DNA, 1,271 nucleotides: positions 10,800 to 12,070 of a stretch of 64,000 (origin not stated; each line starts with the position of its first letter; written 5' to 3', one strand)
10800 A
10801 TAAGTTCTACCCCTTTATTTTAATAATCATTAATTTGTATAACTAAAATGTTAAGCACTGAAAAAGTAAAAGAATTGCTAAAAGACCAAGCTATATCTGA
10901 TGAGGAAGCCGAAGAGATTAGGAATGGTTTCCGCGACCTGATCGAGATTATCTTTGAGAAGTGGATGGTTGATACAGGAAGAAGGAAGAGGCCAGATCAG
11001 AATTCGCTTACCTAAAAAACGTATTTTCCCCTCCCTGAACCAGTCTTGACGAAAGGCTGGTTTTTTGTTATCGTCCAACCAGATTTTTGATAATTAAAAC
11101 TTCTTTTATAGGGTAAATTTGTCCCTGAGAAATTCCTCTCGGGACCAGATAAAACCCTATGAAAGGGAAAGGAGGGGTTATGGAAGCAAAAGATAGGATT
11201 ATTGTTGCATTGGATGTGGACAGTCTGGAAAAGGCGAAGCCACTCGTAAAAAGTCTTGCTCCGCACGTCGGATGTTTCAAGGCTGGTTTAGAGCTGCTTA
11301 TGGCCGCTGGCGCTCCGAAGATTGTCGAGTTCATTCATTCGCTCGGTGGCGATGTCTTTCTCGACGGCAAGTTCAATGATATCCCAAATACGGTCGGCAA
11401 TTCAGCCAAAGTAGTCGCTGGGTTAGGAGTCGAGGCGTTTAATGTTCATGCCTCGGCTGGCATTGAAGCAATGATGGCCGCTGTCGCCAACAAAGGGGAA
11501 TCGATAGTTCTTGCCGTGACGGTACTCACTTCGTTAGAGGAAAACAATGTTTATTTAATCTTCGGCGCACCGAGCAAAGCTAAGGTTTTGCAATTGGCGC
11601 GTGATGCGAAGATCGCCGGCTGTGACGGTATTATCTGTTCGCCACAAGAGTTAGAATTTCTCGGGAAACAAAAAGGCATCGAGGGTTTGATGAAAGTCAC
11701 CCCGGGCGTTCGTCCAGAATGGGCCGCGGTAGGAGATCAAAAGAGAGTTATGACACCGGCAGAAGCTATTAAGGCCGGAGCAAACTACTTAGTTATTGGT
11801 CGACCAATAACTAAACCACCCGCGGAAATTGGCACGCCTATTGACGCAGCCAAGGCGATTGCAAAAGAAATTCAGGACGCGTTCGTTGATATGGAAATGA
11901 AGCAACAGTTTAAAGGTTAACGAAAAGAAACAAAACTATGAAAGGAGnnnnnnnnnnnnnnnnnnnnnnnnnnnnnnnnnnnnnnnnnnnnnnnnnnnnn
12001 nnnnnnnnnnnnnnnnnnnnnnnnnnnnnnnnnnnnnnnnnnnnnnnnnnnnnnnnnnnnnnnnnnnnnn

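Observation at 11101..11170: Twice-occurring structured 5' leader RNA motif with compensatory stem changes (candidate riboswitch or attenuator)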

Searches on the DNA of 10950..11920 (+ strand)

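Call 5: search_rna_families(source=window, start=10950, end=11250, threshold=evalue, max_evalue=10, show_alignments=3)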
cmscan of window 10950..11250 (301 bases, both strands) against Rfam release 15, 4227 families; matches with E-value up to 10: 4.
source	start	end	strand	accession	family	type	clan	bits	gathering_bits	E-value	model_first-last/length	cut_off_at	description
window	11019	11091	+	RF02837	anti-hemB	Gene; sRNA;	-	16.1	49.5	0.2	1-81/81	no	Burkholderia RNA 7 (anti-hemB)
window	11117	11191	-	RF03420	mir-1200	Gene; miRNA;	-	13.4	71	6.7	1-76/76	no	mir-1200 microRNA precursor family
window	11103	11176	+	RF03915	MIR5286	Gene; miRNA;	-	13.1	93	7.9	1-78/78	no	MIR5286 microRNA precursor family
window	10981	11006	+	RF01125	sR4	Gene; snRNA; snoRNA; CD-box;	-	10.4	50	6.5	31-56/56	no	Small nucleolar RNA sR4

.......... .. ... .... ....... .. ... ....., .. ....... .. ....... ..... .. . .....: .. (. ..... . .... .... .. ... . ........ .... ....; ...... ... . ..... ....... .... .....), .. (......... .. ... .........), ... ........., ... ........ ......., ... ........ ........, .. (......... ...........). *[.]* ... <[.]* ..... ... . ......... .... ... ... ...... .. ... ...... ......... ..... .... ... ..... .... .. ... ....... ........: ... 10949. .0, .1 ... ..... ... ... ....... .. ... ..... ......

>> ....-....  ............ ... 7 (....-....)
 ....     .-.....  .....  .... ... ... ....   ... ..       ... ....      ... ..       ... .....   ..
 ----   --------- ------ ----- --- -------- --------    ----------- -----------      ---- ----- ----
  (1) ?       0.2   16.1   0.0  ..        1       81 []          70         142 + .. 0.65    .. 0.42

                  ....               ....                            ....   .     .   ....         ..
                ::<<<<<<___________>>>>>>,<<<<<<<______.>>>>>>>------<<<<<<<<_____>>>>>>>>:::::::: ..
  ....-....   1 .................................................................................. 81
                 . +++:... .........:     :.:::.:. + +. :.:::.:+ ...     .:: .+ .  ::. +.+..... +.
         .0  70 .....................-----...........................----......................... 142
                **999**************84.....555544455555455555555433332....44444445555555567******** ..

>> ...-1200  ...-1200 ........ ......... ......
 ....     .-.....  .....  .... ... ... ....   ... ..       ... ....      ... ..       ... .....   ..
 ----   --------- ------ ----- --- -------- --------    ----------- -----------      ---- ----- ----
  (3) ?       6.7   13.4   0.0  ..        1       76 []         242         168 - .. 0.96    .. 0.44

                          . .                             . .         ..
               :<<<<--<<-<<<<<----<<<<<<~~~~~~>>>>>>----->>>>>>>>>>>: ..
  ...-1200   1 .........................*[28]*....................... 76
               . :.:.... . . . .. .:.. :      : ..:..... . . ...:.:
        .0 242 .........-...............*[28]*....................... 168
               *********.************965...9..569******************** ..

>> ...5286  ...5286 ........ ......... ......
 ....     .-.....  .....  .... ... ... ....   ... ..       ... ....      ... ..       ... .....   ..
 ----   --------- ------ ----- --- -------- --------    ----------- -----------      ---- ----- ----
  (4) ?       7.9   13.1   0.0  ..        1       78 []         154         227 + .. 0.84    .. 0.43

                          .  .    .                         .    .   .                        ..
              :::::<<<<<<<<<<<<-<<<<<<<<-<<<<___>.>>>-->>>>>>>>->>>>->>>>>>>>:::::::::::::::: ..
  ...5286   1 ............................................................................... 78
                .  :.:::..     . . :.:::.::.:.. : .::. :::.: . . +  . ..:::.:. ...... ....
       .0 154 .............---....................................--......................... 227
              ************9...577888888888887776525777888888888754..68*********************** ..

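Call 27: search_rna_families(source=L023, start=1800, end=2030, threshold=evalue, max_evalue=10, show_alignments=3)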
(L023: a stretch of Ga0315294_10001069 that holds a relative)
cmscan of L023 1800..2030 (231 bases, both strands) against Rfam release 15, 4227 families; matches with E-value up to 10: 3.
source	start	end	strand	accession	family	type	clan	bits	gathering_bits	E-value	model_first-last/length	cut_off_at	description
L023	1860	1937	-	RF02192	TCL6_2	Gene; lncRNA;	-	17.7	45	0.46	55-126/126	no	T-cell leukemia/lymphoma 6 conserved region 2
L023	1857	1895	+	RF00324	snoMBII-202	Gene; snRNA; snoRNA; CD-box;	-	15.8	40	0.73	1-84/84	no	Small nucleolar RNA MBII-202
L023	1800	1895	+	RF00558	L20_leader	Cis-reg; leader;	-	11.9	58.7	8.6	37-127/127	5'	Ribosomal protein L20 leader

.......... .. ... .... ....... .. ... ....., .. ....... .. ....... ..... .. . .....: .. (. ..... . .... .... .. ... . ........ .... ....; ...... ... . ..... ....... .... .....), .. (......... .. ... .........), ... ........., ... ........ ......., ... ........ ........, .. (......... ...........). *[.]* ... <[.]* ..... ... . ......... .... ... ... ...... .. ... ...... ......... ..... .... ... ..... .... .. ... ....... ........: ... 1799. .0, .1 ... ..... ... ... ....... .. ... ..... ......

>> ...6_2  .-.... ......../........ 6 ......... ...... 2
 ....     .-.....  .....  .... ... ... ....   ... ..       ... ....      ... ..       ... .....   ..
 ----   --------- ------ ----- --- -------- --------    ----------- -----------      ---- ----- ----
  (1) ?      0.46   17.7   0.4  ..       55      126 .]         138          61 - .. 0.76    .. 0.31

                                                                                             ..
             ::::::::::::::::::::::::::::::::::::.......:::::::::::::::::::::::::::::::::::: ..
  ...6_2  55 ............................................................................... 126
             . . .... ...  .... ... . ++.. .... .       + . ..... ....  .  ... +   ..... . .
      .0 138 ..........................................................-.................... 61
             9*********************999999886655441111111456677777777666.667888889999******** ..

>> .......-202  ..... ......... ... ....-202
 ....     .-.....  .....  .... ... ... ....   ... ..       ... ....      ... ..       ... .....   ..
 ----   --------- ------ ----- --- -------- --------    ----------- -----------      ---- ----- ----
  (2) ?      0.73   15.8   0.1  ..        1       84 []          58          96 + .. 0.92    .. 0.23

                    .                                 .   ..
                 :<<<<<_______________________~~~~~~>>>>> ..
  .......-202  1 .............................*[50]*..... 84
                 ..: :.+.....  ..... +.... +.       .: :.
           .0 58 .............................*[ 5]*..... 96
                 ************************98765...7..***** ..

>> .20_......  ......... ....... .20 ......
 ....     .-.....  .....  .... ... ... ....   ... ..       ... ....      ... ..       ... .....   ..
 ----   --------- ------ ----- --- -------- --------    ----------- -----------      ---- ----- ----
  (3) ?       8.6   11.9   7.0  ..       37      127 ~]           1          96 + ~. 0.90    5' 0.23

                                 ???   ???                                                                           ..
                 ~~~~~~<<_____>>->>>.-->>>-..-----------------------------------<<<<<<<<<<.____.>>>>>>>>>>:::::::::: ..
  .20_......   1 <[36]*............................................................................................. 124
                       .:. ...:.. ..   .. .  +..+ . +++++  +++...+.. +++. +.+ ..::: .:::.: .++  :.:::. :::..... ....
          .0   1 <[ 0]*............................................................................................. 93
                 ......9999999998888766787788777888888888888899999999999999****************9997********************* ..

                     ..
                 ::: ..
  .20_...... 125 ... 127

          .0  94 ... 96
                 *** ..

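Call 33: build_rna_model(alignment_id=A3)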
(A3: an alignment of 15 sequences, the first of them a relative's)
Model R1 built from alignment A3 (15 sequences, 84 columns); structure: RNAalifold consensus.
model positions 78; base pairs 9; branch points 0; effective number of sequences 3.75; information 0.726 bits per position. Calibrated on 0.2 Mb of random sequence (short: E-values are rough).
structure used (alignment columns):
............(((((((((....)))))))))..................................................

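Call 34: search_with_rna_model(model_id=R1, source=window, filters=off, max_evalue=10, show_alignments=4)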
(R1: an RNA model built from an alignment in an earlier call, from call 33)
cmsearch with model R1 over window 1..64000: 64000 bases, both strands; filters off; matches with E-value up to 10: 24.
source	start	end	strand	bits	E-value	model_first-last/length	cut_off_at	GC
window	9553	9627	+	14.4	0.31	1-78/78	no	0.27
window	11907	11959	+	14.3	0.33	1-78/78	no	0.32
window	45882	45939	+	13.8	0.43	1-78/78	no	0.4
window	9440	9488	-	13.7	0.46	1-78/78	no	0.37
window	43809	43865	+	11.4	1.7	1-78/78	no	0.33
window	1168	1238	-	10.8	2.3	1-78/78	no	0.34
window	13351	13432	-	10.5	2.8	1-78/78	no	0.29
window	24714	24758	-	10.5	2.9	1-78/78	no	0.29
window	12686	12744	+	10.3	3.2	1-78/78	no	0.44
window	14833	14875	+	9.9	3.9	1-78/78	no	0.42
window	7428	7487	-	9.5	5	1-78/78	no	0.45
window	23843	23889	-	9.3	5.6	1-78/78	no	0.38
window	33999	34031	+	9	6.6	1-78/78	no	0.39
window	2001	2073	+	9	6.7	1-78/78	no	0.38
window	32813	32865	+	9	6.8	1-78/78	no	0.38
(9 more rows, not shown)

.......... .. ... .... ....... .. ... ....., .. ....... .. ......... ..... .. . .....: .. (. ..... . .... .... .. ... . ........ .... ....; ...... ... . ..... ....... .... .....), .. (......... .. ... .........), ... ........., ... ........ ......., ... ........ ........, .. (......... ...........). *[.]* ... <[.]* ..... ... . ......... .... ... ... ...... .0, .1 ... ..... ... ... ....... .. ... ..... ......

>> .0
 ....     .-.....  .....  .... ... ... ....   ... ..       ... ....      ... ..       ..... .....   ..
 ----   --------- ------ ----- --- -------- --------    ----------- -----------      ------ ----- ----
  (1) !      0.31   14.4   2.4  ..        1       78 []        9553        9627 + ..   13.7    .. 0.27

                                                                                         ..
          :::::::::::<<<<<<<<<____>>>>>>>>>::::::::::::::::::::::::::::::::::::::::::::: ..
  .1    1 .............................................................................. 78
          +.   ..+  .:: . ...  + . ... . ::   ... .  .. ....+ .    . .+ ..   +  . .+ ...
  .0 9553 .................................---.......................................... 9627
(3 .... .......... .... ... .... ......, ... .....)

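Call 41: build_rna_model(alignment_id=A5, structure=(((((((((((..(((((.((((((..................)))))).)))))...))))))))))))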
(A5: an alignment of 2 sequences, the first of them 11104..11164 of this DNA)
Model R2 built from alignment A5 (2 sequences, 69 columns); structure: as given.
model positions 69; base pairs 22; branch points 0; effective number of sequences 1.61; information 0.816 bits per position. Calibrated on 0.2 Mb of random sequence (short: E-values are rough).
structure used (alignment columns):
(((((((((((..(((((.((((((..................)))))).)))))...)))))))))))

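Call 42: search_with_rna_model(model_id=R2, source=window, filters=off, max_evalue=10, show_alignments=5)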
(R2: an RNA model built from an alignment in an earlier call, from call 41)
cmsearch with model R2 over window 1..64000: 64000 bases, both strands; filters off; matches with E-value up to 10: 23.
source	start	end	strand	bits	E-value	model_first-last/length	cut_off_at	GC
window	14794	14862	+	97.6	3.6e-24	1-69/69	no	0.36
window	11104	11164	+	83.8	2.4e-20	1-69/69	no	0.38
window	11104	11164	-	27.4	0.00012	1-69/69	no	0.38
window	14794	14862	-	21.9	0.0041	1-69/69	no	0.36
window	25716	25761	-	15.7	0.22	1-69/69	no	0.3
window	55558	55612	+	14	0.65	1-69/69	no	0.24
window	49103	49164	+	13.7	0.79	1-69/69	no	0.26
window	39819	39849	+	12.4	1.8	1-69/69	no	0.39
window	38224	38255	-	12.4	1.8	1-69/69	no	0.28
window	36917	36986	-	12.3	2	1-69/69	no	0.37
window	26580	26624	+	12.1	2.2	1-69/69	no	0.38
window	43717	43742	+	11.8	2.7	1-69/69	no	0.42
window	23385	23446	+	11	4.4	1-69/69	no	0.42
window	50727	50763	+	10.6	5.8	1-69/69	no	0.19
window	47553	47615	-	10.5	6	1-69/69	no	0.37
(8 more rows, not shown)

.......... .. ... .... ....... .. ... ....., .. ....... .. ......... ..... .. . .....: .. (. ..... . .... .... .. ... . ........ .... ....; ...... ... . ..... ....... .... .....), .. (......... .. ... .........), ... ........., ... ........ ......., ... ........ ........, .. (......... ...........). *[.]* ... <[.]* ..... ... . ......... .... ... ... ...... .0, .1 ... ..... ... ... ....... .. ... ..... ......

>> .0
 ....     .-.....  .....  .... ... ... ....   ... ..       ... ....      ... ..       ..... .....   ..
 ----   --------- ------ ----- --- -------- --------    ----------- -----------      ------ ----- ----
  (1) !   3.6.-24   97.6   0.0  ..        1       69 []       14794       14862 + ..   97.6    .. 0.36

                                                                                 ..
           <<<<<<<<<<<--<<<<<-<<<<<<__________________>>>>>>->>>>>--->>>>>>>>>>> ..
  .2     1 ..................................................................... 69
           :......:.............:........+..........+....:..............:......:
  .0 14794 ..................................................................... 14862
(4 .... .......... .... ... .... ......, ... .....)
